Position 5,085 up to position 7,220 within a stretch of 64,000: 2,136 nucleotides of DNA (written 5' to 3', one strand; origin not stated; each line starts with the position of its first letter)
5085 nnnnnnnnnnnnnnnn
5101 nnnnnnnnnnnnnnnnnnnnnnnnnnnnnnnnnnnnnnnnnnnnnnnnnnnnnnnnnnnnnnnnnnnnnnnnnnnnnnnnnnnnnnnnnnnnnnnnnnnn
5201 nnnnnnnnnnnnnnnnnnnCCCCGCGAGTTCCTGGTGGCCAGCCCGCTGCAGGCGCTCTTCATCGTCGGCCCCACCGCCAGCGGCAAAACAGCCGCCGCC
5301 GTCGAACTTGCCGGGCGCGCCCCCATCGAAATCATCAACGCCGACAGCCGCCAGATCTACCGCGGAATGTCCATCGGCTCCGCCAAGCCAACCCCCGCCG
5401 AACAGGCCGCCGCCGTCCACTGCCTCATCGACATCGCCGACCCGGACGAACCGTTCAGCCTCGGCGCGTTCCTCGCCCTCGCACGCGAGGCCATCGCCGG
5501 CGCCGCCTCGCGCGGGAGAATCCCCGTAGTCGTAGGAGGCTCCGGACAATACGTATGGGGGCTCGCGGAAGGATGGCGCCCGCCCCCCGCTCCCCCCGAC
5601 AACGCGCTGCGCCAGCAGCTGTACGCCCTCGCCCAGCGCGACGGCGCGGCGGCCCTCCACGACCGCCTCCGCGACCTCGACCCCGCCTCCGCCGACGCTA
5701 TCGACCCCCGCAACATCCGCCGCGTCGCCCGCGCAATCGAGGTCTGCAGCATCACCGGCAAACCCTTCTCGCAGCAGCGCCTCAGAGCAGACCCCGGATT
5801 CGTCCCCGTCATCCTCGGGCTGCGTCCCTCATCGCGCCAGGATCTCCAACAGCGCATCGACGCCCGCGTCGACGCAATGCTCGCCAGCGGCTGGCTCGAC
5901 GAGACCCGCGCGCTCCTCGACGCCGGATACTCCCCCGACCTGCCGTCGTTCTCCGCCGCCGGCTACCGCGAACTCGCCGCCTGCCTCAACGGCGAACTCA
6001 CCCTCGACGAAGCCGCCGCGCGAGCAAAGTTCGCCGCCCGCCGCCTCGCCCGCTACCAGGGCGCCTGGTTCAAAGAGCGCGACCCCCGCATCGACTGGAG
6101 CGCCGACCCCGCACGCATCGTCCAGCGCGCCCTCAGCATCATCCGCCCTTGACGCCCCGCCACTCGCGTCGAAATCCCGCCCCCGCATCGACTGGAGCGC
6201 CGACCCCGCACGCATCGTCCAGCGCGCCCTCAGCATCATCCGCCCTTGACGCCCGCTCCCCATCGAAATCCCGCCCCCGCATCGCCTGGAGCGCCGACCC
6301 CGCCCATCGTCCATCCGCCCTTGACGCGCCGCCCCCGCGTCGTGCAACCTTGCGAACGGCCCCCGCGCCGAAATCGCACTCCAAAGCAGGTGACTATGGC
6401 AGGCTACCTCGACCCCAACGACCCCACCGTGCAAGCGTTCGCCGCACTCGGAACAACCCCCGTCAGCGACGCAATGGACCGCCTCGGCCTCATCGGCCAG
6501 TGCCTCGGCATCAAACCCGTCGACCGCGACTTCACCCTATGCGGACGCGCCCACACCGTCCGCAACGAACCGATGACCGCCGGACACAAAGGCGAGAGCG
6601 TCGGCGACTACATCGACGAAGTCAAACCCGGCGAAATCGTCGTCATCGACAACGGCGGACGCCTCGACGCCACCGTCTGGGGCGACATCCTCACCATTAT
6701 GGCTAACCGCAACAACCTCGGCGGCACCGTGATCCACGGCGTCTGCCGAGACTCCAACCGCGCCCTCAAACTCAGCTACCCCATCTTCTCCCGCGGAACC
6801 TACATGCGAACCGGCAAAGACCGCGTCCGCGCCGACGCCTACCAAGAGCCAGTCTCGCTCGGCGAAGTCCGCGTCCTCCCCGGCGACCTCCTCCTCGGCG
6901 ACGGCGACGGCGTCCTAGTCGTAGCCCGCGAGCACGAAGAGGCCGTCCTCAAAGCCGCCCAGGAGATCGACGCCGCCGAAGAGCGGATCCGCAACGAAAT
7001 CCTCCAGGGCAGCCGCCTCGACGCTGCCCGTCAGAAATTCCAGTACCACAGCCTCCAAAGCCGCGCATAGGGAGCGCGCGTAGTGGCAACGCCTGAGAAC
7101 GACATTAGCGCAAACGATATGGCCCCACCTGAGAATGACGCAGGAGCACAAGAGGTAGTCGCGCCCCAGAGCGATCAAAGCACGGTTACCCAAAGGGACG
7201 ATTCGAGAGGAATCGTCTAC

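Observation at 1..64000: Very strong, uniform strand asymmetry: the + strand has about twice as much C as G regardless of gene orientation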

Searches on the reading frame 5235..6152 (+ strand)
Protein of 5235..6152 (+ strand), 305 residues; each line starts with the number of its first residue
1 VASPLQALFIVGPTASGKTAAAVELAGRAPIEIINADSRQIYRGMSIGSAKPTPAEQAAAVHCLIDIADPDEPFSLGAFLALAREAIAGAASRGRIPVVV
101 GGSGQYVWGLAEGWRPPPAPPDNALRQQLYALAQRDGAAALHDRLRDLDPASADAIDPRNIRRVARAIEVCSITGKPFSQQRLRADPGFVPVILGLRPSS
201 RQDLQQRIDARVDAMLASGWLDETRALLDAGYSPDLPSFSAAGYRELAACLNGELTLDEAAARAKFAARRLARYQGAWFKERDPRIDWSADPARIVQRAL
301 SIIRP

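Call 13: search_protein_families(library=pfam, proteins=[window:5235-6152:+])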
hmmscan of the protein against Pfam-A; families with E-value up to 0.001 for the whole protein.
window:5235-6152:+ (305 aa): 2 families
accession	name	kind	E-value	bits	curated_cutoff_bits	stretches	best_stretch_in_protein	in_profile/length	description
PF01715.23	IPPT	-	1.8e-73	247.6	23.6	1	40-281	1-242/243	IPP transferase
PF01745.22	IPT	-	1.3e-07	31.8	20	1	8-57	4-53/233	Isopentenyl transferase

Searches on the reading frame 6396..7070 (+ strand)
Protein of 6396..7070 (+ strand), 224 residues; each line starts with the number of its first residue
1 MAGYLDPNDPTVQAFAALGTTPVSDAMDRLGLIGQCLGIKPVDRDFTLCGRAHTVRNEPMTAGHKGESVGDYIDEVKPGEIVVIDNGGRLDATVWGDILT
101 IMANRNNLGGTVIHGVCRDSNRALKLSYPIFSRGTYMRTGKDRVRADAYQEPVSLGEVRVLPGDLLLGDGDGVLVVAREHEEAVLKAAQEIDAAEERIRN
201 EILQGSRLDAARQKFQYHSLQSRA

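Call 13: search_protein_families(library=pfam, proteins=[window:6396-7070:+])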
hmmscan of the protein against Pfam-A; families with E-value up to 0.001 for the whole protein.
window:6396-7070:+ (224 aa): 1 family
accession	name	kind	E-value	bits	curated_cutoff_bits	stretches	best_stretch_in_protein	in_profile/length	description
PF03737.21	RraA-like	-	1.9e-33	116.2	24.5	1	20-175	1-152/152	Aldolase/RraA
